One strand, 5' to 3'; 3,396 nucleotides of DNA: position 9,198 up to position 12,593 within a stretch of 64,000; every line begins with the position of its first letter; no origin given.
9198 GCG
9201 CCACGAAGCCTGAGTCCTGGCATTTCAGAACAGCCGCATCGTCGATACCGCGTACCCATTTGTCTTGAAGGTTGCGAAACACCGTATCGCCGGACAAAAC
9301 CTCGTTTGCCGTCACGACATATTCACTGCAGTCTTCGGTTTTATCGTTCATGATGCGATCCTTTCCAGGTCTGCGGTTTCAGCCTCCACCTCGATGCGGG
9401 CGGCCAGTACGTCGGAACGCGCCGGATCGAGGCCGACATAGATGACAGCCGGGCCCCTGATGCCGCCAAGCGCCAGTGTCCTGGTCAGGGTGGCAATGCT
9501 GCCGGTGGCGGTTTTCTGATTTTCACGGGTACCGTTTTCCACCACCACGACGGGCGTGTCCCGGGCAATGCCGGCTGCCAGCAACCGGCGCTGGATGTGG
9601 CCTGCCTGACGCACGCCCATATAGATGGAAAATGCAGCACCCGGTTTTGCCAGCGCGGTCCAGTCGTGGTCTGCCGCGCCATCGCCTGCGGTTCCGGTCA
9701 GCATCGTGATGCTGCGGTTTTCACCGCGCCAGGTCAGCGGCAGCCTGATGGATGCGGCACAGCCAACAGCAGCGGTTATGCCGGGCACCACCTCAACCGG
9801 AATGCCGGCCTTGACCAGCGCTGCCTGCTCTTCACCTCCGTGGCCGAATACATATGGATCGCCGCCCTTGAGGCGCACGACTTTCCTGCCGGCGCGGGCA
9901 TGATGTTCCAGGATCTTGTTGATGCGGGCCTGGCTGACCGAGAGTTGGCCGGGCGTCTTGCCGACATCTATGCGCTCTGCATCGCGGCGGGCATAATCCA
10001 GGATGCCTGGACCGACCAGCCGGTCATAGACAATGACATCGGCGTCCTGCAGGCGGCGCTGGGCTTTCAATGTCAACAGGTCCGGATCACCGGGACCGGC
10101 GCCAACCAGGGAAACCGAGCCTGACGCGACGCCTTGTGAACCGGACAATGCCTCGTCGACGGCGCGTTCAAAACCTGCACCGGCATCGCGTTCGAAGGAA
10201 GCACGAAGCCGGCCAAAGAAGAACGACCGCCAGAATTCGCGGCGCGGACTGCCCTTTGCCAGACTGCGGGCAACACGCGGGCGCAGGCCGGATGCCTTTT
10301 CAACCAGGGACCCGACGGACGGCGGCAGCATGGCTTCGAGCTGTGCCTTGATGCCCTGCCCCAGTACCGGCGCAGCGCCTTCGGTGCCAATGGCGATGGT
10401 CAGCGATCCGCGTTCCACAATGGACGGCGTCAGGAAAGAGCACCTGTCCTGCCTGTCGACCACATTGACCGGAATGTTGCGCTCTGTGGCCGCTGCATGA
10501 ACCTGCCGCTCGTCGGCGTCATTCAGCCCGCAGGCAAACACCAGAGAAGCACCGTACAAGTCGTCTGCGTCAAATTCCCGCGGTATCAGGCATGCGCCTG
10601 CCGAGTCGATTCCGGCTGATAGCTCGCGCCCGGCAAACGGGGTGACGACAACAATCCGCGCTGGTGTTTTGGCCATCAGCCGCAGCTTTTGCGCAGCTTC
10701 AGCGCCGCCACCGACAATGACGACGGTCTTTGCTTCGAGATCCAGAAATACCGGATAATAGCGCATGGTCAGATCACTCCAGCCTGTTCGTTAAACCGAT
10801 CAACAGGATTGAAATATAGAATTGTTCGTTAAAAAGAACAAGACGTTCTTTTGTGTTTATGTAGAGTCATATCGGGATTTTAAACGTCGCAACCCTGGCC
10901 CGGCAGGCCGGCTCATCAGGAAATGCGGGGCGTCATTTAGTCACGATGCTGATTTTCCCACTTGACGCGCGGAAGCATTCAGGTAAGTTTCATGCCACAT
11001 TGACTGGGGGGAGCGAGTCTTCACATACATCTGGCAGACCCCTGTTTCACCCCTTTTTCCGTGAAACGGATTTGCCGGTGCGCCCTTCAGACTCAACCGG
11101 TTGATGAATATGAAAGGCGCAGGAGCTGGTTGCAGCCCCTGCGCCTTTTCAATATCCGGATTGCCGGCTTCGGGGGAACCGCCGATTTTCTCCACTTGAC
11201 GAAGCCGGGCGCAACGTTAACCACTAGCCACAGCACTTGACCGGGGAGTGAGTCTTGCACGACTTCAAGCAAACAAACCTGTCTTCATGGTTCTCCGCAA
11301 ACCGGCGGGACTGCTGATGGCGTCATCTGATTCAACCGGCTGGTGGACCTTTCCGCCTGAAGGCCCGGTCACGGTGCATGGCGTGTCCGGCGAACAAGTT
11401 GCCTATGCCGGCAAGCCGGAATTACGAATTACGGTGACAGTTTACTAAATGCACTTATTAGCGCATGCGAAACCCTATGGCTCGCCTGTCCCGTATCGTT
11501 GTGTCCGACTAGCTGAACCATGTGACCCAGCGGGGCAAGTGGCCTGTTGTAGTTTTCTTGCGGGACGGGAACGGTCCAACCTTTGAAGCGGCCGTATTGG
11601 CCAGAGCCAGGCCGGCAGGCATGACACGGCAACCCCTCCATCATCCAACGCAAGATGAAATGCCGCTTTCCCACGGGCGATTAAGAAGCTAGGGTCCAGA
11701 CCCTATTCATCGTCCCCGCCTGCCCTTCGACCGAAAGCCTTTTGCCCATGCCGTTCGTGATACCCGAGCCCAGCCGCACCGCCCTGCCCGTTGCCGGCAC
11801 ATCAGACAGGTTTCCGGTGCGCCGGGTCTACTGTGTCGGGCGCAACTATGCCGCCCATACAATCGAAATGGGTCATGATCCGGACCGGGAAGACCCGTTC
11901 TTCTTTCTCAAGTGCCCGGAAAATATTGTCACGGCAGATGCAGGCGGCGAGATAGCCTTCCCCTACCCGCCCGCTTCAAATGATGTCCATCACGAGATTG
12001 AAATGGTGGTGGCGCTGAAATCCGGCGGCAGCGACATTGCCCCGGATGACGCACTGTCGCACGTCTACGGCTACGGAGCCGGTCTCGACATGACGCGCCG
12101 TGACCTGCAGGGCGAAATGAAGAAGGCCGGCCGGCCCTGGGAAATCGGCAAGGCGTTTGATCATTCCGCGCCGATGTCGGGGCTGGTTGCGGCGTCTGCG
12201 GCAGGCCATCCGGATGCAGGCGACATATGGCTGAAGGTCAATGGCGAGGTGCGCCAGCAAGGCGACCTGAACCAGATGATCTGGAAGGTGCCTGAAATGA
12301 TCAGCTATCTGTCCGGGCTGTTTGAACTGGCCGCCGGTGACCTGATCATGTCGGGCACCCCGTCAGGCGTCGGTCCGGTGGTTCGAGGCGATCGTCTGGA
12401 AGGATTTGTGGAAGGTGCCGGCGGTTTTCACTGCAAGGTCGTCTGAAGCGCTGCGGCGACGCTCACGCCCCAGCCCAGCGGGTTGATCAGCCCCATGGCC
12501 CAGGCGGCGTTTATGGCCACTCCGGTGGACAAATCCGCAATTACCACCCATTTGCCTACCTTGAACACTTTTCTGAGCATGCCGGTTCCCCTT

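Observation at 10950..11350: Tandem pair of paralogous, separately promoted, 6S-like structured ncRNAs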

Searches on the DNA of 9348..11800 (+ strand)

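Call 4: search_rna_families(source=window, start=10700, end=11800, threshold=evalue, max_evalue=10, show_alignments=3)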
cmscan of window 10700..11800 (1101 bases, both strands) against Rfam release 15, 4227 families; matches with E-value up to 10: 6.
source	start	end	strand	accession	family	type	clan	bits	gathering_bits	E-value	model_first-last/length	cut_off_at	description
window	11107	11149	+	RF02057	STnc40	Gene; sRNA;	-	19.3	45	2.1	38-68/70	no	Salmonella enterica sRNA STnc40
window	11112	11147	-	RF04024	mir-9571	Gene; miRNA;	-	19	100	1.2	1-86/86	no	mir-9571 microRNA precursor family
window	11113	11148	-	RF02057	STnc40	Gene; sRNA;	-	18.7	45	2.8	44-67/70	no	Salmonella enterica sRNA STnc40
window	11097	11161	+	RF04255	MIR8001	Gene; miRNA;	-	16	90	8.4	1-67/67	no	MIR8001 microRNA precursor family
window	11251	11292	-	RF01297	sR40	Gene; snRNA; snoRNA; CD-box;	-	15.9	50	2.5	1-61/61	no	Small nucleolar RNA sR40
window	11549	11573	+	RF02872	SrbA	Gene; sRNA;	-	10.1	69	6.8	106-130/235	no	sRNA regulator of biofilms A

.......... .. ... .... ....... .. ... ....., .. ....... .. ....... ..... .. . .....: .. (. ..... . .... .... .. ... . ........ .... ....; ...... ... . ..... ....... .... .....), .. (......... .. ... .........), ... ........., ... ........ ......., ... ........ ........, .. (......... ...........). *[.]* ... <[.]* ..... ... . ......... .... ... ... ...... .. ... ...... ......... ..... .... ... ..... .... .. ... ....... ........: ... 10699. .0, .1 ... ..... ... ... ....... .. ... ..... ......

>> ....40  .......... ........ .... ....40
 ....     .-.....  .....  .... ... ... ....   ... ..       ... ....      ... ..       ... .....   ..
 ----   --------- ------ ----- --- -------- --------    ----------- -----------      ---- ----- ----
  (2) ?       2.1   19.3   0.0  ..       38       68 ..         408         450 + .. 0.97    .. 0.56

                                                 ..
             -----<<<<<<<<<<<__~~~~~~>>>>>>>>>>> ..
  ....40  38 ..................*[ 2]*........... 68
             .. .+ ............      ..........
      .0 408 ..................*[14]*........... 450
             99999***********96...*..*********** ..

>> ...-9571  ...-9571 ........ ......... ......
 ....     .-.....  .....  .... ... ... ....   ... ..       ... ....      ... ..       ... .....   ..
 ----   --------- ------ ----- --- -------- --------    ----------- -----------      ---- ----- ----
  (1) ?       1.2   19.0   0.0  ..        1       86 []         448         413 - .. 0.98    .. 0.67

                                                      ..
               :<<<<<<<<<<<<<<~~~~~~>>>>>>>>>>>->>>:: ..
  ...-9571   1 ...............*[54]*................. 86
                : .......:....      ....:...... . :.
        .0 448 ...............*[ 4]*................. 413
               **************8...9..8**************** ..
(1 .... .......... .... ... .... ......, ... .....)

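Call 72: build_rna_model(alignment_id=A3, structure=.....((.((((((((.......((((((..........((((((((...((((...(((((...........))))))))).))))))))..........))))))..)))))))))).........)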
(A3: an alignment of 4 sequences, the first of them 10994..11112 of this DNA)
Model R1 built from alignment A3 (4 sequences, 128 columns); structure: as given.
model positions 121; base pairs 33; branch points 0; effective number of sequences 1.82; information 0.59 bits per position. Calibrated on 0.2 Mb of random sequence (short: E-values are rough).
structure used (alignment columns):
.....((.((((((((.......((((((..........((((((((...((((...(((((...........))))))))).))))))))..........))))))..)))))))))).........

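Call 73: search_with_rna_model(model_id=R1, sources=[window, L003, L006, L007, L008, L011, L012, L013, L014, L078, L095, L096, L097, L098, L099], max_evalue=1, show_alignments=8)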
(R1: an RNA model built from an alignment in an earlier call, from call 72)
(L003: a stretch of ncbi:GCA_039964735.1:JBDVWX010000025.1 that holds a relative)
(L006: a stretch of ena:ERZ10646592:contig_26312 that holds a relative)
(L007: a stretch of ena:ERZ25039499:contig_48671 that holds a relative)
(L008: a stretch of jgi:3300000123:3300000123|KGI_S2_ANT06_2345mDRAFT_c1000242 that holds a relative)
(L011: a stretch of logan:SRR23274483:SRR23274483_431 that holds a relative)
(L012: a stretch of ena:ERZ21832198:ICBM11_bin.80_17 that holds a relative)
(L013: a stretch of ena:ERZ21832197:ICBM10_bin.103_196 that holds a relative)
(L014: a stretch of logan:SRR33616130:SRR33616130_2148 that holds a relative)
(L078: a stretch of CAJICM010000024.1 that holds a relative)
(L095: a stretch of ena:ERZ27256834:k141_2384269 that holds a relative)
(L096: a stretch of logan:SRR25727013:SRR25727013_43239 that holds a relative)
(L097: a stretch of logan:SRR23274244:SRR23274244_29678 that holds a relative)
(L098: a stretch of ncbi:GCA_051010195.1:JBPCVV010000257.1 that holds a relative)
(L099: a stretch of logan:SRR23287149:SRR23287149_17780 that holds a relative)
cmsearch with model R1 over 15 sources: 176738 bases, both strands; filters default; matches with E-value up to 1: 8.
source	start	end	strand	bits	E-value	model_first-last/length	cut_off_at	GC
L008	3511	3631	-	129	9.6e-32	1-121/121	no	0.51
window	10993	11112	+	127.4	2.6e-31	1-121/121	no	0.53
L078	2237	2355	-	111.7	3.9e-27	1-121/121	no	0.5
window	11229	11351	+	79.6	1.4e-18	1-121/121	no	0.55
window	14168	14269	+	16.4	0.099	1-121/121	no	0.55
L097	2293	2349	-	15.7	0.15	1-121/121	no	0.54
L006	2293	2349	-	14.5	0.32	1-121/121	no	0.56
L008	3529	3609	+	14.4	0.35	23-103/121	no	0.51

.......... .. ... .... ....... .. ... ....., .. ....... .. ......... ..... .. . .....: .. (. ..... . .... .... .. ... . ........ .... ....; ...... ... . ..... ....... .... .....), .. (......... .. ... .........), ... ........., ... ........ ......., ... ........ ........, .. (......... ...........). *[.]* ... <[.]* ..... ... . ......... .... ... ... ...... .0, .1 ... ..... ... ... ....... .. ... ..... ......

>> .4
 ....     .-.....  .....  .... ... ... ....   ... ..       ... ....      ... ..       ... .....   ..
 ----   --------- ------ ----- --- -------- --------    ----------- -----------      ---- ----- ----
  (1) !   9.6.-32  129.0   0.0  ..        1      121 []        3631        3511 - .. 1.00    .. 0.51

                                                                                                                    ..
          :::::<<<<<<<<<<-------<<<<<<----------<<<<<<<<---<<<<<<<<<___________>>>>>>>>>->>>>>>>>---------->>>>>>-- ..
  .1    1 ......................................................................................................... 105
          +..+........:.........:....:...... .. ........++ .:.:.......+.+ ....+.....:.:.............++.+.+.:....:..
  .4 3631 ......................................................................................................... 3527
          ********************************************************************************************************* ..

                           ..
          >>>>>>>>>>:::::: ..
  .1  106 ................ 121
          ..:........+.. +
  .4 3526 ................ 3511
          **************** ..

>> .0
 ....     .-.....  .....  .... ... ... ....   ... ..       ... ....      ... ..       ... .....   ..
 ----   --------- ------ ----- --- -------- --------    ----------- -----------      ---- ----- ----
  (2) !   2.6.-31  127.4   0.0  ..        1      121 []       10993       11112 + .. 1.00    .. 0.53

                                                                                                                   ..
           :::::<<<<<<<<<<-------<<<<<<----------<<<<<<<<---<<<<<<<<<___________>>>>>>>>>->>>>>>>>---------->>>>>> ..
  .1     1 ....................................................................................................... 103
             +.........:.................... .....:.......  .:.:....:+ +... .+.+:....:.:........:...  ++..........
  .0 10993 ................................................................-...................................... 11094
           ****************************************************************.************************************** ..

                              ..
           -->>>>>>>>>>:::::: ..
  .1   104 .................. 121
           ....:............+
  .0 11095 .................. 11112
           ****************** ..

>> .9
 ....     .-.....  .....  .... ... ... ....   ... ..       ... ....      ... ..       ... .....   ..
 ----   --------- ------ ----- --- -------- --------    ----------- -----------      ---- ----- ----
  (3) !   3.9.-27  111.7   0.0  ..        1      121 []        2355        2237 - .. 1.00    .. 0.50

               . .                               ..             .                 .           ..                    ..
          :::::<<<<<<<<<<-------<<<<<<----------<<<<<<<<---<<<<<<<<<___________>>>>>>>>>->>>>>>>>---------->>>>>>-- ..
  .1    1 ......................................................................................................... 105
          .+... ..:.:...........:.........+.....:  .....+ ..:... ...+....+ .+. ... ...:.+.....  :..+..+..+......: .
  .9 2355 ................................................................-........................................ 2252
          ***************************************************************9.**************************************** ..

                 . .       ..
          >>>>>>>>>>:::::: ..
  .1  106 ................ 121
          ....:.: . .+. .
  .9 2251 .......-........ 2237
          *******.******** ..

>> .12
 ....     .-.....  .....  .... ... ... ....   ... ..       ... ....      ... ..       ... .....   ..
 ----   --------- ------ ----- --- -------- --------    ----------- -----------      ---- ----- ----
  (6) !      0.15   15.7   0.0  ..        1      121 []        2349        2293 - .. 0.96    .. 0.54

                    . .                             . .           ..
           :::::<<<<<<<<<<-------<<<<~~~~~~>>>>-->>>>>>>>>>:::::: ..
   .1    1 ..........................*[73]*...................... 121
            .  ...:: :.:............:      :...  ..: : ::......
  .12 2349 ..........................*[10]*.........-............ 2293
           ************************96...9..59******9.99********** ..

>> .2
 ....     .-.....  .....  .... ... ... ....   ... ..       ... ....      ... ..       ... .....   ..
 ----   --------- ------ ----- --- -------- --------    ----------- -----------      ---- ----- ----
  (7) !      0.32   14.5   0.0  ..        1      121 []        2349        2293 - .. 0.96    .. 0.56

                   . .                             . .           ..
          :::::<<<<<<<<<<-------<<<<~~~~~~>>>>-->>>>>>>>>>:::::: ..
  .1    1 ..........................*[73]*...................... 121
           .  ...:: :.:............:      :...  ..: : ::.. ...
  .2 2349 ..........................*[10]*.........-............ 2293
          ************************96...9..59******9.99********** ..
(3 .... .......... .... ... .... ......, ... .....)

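Call 82: search_rna_families(sources=[L006, L008, L011, L012, L014, L078, L096, L099, L003], threshold=gathering)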
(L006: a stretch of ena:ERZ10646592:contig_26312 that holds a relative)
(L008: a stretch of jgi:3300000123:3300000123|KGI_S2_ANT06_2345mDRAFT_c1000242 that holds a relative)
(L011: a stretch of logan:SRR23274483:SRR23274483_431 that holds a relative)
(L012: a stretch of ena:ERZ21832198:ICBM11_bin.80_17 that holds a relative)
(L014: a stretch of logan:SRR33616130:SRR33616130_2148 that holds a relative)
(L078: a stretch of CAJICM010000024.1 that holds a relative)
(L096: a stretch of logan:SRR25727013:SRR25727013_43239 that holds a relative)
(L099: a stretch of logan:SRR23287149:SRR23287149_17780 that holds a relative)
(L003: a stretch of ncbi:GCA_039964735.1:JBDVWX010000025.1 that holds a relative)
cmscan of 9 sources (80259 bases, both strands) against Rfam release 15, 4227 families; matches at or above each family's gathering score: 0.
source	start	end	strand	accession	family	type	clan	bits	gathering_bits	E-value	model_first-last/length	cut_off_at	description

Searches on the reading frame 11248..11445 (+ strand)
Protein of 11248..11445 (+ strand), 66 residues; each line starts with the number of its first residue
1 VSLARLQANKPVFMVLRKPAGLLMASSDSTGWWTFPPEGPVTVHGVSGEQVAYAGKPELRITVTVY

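Call 15: search_protein_families(library=pfam, proteins=[window:11248-11445:+], max_evalue=0.01)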
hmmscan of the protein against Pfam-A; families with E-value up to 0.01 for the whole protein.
window:11248-11445:+ (66 aa): 0 families

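Call 60: find_homologous_proteins(query=window:11248-11445:+, max_evalue=0.001)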
Query window:11248-11445:+ (66 aa): 1 proteins with E <= 0.001 among 1 candidates.
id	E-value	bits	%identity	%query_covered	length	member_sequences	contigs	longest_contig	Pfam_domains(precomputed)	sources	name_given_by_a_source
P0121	5.0e-28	113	100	80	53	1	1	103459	-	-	-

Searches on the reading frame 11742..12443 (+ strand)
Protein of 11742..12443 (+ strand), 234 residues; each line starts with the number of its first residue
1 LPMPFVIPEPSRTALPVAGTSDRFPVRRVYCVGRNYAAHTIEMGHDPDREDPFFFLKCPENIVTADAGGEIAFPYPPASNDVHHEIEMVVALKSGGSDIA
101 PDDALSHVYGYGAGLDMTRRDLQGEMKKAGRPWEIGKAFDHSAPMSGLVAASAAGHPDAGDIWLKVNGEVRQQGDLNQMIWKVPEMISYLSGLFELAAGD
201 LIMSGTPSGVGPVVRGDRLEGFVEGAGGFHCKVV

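Call 15: search_protein_families(library=pfam, proteins=[window:11742-12443:+], max_evalue=0.01)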
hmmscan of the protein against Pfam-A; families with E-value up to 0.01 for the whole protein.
window:11742-12443:+ (234 aa): 1 family
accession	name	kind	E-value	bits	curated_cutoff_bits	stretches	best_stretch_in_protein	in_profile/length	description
PF01557.24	FAA_hydrolase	-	2.8e-47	161.6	23.9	1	29-233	2-213/214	Fumarylacetoacetate (FAA) hydrolase C-terminal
